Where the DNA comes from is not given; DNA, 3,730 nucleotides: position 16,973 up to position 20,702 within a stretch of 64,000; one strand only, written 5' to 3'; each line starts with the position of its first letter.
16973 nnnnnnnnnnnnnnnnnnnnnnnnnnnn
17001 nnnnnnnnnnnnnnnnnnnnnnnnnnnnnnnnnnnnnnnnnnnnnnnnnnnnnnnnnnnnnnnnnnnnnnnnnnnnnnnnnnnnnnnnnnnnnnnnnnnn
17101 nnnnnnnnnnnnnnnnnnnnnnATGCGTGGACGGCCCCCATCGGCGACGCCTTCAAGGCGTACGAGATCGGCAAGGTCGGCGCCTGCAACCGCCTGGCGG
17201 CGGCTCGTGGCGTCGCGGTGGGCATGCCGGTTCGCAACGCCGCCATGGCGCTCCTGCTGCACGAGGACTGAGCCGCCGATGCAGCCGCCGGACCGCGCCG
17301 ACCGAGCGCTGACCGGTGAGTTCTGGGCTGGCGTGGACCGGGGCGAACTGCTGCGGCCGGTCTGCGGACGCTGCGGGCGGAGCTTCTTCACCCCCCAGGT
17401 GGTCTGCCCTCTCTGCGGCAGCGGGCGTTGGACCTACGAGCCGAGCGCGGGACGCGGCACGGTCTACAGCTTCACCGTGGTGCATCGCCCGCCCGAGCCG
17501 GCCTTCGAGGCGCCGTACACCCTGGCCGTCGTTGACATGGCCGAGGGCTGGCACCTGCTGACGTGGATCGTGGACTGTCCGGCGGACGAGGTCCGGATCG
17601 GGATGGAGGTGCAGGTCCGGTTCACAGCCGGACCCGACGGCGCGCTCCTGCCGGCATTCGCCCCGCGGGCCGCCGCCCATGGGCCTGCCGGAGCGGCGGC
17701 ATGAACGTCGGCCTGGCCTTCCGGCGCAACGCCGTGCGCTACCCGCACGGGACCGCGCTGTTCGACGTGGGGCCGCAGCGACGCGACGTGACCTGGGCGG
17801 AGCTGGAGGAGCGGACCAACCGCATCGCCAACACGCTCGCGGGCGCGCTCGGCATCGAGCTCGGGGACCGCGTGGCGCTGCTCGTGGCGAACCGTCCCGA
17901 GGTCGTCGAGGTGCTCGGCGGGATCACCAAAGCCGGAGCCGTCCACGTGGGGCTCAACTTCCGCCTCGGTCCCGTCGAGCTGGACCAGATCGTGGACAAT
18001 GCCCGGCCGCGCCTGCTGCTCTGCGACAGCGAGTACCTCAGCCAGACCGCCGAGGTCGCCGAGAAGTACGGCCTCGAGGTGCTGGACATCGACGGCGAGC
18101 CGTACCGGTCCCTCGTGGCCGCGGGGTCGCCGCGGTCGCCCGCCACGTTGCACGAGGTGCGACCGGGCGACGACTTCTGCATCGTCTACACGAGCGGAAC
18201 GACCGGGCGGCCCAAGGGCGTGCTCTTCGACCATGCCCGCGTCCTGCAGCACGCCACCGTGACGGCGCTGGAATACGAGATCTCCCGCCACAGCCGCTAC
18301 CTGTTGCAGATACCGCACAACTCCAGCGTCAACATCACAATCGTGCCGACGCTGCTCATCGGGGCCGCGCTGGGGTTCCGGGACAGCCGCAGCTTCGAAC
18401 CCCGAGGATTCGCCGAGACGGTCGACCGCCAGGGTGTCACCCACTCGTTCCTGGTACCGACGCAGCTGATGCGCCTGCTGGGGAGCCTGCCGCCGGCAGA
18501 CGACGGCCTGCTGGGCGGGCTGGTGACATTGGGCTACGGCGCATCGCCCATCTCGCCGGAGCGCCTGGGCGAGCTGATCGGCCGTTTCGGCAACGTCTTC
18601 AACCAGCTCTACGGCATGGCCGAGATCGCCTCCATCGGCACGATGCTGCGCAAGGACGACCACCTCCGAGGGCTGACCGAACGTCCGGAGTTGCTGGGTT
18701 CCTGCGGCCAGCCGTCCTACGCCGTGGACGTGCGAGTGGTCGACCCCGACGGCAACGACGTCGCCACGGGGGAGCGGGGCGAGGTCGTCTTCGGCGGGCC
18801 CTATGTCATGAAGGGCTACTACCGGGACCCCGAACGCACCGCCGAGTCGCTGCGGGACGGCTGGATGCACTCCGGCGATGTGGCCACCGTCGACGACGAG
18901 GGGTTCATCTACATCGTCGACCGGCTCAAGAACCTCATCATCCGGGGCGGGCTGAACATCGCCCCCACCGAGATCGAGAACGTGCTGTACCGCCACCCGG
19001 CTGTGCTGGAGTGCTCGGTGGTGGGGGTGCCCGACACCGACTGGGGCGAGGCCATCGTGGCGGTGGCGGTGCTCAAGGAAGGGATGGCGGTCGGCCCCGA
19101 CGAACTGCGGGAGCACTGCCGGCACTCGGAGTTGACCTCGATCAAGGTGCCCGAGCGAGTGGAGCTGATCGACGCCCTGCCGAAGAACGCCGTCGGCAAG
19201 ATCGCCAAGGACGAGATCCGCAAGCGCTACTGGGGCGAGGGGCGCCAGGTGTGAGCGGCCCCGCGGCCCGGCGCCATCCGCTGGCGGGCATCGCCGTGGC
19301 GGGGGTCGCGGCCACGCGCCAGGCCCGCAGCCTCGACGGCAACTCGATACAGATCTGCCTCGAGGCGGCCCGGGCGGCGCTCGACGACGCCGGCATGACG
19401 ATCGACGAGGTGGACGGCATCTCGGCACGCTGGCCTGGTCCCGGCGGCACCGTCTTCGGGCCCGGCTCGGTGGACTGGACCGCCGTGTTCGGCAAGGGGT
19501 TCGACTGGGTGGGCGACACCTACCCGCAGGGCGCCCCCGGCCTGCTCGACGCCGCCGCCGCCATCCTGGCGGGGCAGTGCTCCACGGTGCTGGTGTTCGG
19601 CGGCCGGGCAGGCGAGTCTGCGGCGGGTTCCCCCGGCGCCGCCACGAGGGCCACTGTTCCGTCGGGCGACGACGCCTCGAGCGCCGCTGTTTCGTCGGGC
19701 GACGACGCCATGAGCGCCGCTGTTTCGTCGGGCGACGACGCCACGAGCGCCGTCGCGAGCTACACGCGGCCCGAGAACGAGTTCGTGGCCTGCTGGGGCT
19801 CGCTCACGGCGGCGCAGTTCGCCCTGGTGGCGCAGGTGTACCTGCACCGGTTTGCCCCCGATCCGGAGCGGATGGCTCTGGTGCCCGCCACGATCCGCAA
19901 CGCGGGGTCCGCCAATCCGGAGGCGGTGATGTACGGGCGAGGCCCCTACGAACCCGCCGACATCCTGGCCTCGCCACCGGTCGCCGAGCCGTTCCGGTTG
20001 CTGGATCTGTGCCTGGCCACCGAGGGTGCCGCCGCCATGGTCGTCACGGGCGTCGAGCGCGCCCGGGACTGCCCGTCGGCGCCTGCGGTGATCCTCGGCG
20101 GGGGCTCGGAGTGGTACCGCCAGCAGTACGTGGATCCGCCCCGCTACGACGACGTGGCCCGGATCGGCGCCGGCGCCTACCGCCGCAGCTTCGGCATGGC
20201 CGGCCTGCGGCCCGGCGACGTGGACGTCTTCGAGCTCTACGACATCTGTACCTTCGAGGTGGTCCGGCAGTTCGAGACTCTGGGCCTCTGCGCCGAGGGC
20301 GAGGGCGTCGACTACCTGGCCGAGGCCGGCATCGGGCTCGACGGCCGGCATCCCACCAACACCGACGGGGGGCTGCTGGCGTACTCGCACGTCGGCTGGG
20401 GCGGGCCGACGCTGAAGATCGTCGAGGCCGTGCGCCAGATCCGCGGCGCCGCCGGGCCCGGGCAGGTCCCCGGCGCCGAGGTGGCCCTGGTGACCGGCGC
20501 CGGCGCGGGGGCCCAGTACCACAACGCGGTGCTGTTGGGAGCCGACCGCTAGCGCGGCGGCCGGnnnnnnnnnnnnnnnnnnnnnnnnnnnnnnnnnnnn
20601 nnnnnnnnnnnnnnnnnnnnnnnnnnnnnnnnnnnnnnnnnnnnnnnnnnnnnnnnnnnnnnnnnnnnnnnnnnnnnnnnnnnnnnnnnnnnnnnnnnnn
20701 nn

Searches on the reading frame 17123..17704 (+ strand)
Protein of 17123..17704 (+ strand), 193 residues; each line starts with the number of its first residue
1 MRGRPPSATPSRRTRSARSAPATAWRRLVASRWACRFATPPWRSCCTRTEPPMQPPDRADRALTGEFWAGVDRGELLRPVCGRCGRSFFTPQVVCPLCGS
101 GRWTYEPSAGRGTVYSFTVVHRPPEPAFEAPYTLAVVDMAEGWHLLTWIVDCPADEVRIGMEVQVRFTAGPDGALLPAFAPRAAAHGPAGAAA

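Call 89: search_protein_families(library=pfam, proteins=[window:17123-17704:+], max_evalue=0.001)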
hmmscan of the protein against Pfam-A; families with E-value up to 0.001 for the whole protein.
window:17123-17704:+ (193 aa): 2 families
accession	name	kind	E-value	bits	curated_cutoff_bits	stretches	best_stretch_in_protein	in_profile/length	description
PF01796.24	OB_ChsH2_C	-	5.4e-24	84.3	27.1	1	106-167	2-64/65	ChsH2, C-terminal OB-fold domain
PF12172.15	zf-ChsH2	-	9.8e-08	32.1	23.2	1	68-103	1-36/37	ChsH2, rubredoxin-like zinc ribbon domain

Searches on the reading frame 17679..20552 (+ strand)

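Call 88: search_protein_families(library=pfam, proteins=[window:17679-20552:+], max_evalue=0.00001)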
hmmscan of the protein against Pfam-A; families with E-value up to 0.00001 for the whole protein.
window:17679-20552:+ (957 aa): 1 family
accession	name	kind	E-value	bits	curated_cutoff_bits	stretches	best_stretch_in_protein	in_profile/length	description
PF22691.2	Thiolase_C_1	-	2.1e-33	115.5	28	1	833-954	23-143/144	Thiolase C-terminal domain-like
